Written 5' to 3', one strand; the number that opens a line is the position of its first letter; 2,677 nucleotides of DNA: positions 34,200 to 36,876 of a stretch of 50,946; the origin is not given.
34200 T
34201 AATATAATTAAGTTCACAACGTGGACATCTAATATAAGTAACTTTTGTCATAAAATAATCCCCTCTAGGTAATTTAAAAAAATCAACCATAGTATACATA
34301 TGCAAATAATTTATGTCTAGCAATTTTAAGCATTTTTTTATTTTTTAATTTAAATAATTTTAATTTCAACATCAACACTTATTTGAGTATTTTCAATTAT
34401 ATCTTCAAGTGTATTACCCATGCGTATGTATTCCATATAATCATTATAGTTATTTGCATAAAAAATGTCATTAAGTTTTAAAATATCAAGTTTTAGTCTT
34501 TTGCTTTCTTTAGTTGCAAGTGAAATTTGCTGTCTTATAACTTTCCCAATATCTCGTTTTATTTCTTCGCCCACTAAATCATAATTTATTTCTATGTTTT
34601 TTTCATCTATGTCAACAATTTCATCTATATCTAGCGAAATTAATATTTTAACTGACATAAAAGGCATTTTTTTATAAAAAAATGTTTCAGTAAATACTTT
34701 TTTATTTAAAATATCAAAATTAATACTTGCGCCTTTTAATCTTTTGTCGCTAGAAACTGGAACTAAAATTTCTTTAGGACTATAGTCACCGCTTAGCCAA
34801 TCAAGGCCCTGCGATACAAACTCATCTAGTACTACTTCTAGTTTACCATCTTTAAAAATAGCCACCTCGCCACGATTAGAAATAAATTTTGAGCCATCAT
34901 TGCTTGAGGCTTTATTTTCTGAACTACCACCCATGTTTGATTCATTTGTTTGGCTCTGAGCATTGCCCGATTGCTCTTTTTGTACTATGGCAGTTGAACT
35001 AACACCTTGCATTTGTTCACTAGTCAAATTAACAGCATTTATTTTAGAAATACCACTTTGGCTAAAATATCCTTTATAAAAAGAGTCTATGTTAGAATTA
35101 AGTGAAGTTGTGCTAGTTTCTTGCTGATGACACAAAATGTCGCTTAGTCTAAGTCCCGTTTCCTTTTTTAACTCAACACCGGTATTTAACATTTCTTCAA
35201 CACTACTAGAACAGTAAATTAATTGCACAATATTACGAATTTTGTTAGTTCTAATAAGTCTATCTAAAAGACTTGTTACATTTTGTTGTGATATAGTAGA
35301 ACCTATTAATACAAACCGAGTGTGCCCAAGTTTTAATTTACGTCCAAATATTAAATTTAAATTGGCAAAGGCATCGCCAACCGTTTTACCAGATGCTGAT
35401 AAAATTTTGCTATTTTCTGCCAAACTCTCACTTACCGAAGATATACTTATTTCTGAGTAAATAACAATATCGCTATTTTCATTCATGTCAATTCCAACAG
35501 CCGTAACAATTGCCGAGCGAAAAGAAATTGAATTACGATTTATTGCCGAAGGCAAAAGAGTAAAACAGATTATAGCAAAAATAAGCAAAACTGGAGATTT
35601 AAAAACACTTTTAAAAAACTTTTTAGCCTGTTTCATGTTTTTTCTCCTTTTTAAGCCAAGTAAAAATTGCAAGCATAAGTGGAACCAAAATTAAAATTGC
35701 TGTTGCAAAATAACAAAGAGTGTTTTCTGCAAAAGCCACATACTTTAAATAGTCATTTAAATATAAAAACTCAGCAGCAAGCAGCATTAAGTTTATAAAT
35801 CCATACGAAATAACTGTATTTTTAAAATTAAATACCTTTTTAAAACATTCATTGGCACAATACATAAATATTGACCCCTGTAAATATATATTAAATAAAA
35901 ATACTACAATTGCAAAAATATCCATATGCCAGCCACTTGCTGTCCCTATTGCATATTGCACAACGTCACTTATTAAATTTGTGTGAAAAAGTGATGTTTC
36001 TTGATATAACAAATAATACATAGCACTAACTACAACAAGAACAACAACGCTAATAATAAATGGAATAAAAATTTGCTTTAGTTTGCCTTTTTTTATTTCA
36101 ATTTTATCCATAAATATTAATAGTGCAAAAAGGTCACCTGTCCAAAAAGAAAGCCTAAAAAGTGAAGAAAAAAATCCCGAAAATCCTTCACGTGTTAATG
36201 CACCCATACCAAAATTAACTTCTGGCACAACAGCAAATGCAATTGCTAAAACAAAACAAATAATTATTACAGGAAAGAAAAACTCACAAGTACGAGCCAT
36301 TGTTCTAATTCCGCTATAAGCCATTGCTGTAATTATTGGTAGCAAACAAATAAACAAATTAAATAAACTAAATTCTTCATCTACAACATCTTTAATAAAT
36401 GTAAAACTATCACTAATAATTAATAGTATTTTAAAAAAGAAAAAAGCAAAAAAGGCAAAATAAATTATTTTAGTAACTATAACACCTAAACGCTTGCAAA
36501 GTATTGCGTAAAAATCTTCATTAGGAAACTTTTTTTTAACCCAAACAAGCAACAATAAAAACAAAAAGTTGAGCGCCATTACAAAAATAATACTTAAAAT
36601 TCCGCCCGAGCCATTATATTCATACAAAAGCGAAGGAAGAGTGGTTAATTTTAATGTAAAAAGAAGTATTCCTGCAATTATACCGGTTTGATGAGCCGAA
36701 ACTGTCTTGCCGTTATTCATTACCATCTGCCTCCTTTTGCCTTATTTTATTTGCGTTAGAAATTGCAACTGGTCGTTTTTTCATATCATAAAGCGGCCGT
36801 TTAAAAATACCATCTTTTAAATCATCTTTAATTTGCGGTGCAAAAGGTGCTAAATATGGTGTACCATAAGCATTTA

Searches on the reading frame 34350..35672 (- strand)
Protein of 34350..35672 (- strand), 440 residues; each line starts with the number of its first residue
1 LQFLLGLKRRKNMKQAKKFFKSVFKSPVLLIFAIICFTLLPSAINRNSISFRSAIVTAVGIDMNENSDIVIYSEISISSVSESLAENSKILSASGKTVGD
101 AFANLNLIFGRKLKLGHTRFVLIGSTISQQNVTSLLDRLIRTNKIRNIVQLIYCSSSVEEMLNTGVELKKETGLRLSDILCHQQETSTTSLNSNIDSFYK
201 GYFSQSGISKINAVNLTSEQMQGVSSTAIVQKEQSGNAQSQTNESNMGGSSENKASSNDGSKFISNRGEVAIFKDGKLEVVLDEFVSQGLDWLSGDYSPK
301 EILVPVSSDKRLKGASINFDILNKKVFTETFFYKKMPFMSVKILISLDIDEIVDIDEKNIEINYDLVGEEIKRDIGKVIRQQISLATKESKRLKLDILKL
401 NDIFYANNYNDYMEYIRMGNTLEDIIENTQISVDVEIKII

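Call 8: search_protein_families(library=pfam, proteins=[window:34350-35672:-])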
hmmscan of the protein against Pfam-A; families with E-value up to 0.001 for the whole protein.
window:34350-35672:- (440 aa): 2 families
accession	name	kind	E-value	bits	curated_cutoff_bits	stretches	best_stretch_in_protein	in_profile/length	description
PF25198.1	Spore_GerAC_N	-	1.4e-26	93.8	27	1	54-207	9-166/176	Spore germination protein N-terminal domain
PF05504.16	Spore_GerAC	-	7.4e-13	49.4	23.6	1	270-439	3-163/167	Spore germination B3/ GerAC like, C-terminal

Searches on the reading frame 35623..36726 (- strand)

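Call 8: search_protein_families(library=pfam, proteins=[window:35623-36726:-])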
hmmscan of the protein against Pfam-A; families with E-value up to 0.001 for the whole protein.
window:35623-36726:- (367 aa): 1 family
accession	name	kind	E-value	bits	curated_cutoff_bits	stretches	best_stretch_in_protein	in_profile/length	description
PF03845.19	Spore_permease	-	3.4e-10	39.7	23.4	1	8-316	1-310/321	Spore germination protein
